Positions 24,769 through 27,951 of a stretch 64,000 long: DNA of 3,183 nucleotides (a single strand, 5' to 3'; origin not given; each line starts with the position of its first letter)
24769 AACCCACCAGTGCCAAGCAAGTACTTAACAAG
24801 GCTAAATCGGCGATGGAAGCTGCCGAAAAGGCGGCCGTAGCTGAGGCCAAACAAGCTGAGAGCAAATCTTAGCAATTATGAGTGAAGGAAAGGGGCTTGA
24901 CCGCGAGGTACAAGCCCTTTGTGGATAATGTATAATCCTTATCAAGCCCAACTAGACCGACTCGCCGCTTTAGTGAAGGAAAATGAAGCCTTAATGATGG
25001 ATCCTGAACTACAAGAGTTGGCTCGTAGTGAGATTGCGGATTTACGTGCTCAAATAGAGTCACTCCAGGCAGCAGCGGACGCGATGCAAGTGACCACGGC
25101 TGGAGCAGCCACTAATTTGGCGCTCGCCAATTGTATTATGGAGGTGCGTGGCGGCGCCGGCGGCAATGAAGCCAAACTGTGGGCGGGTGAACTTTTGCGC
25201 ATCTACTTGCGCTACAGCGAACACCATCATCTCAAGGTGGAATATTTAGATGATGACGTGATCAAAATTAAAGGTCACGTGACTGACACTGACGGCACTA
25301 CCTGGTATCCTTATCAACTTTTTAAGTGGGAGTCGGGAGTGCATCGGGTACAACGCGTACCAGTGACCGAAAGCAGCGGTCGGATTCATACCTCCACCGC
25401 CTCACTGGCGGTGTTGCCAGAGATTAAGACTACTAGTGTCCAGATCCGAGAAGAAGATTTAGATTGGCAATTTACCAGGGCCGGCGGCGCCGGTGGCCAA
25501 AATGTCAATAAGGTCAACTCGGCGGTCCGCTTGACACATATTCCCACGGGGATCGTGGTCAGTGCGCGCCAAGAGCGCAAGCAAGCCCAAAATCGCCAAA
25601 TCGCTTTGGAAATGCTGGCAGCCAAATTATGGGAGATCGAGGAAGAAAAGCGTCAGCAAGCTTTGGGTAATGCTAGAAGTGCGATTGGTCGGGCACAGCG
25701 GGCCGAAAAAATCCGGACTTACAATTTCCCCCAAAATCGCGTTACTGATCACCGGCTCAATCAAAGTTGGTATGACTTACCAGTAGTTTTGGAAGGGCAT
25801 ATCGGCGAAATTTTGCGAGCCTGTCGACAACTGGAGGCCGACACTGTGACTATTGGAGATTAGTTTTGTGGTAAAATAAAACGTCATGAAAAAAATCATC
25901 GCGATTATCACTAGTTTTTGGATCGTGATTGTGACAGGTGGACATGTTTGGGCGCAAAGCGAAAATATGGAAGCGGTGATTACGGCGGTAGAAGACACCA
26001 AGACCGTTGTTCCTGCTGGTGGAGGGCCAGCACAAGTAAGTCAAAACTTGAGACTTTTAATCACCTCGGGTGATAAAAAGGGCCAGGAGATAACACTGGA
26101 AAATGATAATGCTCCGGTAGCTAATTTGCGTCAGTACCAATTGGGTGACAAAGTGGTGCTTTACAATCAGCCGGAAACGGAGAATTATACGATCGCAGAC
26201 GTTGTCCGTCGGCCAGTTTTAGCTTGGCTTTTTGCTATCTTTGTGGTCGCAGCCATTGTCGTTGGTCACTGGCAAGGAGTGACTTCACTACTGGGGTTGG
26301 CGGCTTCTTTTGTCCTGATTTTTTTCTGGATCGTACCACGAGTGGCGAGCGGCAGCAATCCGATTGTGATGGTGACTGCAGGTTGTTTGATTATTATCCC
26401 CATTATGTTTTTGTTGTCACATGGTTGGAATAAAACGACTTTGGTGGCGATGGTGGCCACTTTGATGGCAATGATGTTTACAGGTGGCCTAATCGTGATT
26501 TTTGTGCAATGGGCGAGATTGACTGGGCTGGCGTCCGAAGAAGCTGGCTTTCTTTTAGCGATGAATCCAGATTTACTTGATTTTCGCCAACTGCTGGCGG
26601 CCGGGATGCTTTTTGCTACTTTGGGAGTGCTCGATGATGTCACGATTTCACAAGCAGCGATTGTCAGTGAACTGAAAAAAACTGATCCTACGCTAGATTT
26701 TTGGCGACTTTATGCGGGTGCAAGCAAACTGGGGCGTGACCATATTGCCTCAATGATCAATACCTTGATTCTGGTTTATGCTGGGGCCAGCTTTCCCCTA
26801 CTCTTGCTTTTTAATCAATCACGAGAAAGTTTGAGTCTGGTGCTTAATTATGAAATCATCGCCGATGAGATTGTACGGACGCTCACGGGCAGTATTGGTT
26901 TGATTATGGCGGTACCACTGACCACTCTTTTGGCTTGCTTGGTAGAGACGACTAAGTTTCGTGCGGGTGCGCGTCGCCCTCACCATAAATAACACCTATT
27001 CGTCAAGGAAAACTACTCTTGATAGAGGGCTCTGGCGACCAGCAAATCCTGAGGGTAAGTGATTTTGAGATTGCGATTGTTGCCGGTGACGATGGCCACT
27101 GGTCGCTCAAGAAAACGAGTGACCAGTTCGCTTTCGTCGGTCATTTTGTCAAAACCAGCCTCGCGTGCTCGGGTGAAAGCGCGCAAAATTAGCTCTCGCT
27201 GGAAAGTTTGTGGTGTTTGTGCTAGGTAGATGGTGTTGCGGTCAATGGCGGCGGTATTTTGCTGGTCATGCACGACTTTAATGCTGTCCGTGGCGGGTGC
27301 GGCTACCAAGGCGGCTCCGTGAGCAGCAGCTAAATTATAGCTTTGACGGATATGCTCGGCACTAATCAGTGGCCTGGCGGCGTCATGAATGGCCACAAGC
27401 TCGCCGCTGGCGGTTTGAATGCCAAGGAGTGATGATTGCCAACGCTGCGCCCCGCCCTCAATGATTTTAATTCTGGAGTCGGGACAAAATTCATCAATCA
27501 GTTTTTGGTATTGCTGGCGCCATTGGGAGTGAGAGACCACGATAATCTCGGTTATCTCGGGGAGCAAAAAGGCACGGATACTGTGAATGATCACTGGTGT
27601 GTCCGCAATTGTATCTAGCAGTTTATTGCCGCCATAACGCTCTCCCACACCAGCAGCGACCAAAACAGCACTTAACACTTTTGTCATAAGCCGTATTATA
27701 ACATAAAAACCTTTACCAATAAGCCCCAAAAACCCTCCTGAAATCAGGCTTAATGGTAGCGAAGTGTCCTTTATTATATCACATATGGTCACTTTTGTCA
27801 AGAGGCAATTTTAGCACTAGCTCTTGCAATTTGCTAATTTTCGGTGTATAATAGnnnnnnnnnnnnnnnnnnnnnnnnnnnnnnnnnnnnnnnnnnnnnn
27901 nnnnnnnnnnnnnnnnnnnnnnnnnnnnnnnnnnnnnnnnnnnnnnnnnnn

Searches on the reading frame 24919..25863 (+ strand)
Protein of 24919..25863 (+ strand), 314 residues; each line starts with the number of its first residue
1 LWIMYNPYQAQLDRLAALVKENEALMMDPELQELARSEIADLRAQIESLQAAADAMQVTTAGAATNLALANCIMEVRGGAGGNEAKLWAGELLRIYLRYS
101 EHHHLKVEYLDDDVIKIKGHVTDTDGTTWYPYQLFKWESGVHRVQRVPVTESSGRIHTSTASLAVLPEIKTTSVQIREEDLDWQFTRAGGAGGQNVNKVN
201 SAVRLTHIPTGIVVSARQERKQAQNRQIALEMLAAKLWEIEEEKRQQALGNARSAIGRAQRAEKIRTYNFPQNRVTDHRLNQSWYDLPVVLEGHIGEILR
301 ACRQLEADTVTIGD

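Call 9: search_protein_families(library=pfam, proteins=[window:24919-25863:+], max_evalue=0.001)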
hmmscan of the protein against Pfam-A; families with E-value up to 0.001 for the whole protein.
window:24919-25863:+ (314 aa): 2 families
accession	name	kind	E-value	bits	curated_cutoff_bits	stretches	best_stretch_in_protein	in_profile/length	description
PF00472.26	RF-1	-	5.5e-38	129.9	35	1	172-279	3-116/116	RF-1 domain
PF03462.23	PCRF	-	1.5e-36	126.5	24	1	14-162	46-193/194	PCRF domain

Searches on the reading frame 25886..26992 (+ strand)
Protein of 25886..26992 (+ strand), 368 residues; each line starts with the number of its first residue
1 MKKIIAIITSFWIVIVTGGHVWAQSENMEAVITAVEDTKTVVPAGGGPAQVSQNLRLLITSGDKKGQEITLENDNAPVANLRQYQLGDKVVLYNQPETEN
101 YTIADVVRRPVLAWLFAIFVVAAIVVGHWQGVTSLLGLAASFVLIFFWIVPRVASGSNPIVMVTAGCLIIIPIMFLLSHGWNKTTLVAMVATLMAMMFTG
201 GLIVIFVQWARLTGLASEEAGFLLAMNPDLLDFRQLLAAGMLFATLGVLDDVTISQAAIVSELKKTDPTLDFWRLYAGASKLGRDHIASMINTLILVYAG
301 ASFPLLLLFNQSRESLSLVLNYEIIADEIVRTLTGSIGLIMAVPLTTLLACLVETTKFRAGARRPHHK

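Call 9: search_protein_families(library=pfam, proteins=[window:25886-26992:+], max_evalue=0.001)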
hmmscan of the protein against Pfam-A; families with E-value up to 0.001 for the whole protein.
window:25886-26992:+ (368 aa): 1 family
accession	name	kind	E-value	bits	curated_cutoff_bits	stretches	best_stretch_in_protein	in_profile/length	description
PF07907.16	YibE_F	-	9.8e-68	228.7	27.2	1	113-351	2-240/241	YibE/F-like protein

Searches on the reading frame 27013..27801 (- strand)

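Call 9: search_protein_families(library=pfam, proteins=[window:27013-27801:-], max_evalue=0.001)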
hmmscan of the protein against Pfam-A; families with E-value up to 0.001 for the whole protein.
window:27013-27801:- (262 aa): 2 families
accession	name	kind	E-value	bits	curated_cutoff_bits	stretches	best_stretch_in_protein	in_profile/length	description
PF01128.25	IspD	-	6.4e-47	160.6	27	1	44-259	2-218/221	2-C-methyl-D-erythritol 4-phosphate cytidylyltransferase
PF12804.13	NTP_transf_3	-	4.4e-08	33.9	27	1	45-169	1-122/160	MobA-like NTP transferase domain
